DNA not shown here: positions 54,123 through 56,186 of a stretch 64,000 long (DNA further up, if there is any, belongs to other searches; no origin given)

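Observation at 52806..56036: Tad/archaeal type IV pilus-like module whose secretion ATPase carries an N-terminal 2[4Fe-4S] ferredoxin domain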

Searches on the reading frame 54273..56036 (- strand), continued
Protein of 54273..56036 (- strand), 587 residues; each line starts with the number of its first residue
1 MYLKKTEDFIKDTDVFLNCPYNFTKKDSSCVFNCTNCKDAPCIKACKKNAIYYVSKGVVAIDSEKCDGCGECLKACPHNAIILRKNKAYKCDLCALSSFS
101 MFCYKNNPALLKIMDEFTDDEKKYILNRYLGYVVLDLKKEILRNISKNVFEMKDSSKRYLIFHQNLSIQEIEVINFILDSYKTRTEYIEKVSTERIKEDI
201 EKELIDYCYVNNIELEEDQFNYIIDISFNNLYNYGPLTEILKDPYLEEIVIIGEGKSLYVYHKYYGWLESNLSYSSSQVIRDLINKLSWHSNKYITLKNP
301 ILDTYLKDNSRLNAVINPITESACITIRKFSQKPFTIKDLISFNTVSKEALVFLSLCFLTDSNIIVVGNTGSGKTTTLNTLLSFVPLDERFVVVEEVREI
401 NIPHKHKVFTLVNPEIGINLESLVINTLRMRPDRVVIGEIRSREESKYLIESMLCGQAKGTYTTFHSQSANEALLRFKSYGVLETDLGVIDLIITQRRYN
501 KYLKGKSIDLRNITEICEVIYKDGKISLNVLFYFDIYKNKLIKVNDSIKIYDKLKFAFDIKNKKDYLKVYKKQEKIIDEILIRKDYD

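Call 76: list_cluster_members(proteins=[P0133, P0134, P0144, P0149, P0156, P0159, P0166, P0170, P0216, P0219])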
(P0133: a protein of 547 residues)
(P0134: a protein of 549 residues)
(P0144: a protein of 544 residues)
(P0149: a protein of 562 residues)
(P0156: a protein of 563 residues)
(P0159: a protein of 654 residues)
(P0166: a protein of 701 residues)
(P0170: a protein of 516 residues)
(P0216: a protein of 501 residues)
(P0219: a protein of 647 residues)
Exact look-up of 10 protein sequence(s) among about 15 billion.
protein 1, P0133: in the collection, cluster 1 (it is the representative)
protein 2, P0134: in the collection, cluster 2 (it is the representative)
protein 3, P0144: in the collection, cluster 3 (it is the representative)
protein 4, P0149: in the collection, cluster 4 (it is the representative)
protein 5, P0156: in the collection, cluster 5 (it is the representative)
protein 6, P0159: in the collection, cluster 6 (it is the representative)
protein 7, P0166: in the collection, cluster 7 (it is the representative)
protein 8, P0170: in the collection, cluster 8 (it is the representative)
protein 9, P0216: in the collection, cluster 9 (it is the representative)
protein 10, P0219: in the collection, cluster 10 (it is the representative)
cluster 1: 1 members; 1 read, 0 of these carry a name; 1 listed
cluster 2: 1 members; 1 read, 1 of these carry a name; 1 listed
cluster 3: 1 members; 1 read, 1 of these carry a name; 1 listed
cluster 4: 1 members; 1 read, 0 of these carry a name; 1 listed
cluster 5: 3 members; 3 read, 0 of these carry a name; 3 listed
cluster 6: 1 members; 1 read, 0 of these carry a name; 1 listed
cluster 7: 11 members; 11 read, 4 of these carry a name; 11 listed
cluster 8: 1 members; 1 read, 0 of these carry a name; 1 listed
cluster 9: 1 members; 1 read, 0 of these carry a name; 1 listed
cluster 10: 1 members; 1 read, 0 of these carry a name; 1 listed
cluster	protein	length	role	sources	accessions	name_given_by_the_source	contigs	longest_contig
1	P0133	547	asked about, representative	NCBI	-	-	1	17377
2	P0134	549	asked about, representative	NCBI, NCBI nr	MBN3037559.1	MAG: Flp pilus assembly complex ATPase component TadA [Candidatus Diapherotrites archaeon] | Flp pilus assembly complex ATPase component TadA [Candidatus Diapherotrites archaeon]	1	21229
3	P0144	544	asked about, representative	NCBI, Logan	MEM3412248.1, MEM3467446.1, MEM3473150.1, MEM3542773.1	MAG: ATPase, T2SS/T4P/T4SS family [archaeon]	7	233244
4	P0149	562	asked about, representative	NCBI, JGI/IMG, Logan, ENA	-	-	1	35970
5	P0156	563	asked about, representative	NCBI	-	-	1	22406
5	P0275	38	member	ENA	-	-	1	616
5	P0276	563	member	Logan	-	-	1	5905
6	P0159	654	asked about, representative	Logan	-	-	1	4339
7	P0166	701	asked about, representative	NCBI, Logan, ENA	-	-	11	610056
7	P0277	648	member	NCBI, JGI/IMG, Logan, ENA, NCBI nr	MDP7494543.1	MAG: ATPase, T2SS/T4P/T4SS family [Candidatus Undinarchaeales archaeon] | flagellar protein FlaI | ATPase, T2SS/T4P/T4SS family [Candidatus Undinarchaeales archaeon]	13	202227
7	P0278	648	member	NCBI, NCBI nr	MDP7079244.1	MAG: ATPase, T2SS/T4P/T4SS family [Candidatus Undinarchaeales archaeon] | ATPase, T2SS/T4P/T4SS family [Candidatus Undinarchaeales archaeon]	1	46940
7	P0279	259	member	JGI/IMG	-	Flp pilus assembly CpaF family ATPase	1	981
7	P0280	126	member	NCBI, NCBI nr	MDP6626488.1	MAG: 4Fe-4S binding protein, partial [Methanopyri archaeon] | 4Fe-4S binding protein [Methanopyri archaeon]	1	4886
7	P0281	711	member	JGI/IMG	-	-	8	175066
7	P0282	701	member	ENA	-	-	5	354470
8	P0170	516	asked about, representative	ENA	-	-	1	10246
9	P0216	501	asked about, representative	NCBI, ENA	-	-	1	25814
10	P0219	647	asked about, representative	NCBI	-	-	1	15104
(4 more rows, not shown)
